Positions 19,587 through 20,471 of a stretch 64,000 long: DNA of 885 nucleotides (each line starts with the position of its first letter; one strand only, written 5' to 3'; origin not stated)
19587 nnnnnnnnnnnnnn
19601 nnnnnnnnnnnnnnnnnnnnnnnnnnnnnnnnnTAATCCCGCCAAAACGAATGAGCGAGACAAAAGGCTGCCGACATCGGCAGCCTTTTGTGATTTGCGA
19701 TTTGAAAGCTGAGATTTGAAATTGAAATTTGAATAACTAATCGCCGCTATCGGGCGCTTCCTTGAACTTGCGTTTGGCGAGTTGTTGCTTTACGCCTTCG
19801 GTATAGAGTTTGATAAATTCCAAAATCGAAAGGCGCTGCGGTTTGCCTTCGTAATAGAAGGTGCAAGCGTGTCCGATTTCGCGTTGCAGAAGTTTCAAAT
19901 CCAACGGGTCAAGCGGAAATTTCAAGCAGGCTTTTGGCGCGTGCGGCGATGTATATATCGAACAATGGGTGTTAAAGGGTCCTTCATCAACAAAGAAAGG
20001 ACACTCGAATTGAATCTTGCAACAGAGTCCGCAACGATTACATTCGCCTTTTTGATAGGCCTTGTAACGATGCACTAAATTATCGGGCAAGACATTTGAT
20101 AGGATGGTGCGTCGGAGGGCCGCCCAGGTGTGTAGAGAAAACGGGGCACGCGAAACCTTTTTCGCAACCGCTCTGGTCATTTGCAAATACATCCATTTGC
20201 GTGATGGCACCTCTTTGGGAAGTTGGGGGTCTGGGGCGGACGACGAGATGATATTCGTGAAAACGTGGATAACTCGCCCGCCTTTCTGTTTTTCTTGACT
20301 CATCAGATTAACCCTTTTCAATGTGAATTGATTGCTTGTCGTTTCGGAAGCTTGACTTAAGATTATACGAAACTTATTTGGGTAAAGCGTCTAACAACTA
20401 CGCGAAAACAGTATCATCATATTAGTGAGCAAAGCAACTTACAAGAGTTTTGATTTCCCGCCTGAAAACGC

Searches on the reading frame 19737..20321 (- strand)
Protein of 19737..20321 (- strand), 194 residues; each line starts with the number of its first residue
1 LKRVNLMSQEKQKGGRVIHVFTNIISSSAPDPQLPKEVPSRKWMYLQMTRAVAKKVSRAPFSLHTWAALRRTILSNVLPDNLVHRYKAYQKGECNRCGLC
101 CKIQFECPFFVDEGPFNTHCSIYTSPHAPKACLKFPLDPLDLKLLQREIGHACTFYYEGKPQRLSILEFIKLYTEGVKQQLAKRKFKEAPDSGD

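Call 3: search_protein_families(library=pfam, proteins=[window:19737-20321:-], max_evalue=0.01)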
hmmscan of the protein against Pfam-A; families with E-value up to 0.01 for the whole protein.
window:19737-20321:- (194 aa): 0 families

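Call 4: search_protein_families(library=ncbifam, proteins=[window:19737-20321:-], max_evalue=0.01)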
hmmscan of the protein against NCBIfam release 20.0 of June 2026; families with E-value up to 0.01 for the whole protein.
window:19737-20321:- (194 aa): 0 families

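Call 31: search_protein_families(library=pfam, proteins=[window:19737-20321:-], max_evalue=10)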
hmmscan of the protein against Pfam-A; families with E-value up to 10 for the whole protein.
window:19737-20321:- (194 aa): 1 family
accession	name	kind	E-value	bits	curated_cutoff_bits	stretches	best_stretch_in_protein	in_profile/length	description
PF03692.20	CxxCxxCC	-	8.1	7.7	23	0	93-102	1-10/85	Putative zinc- or iron-chelating domain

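Call 78: search_protein_families(library=padloc, proteins=[window:19737-20318:-], max_evalue=0.01)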
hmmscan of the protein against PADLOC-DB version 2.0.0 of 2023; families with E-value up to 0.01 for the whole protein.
window:19737-20318:- (193 aa): 0 families
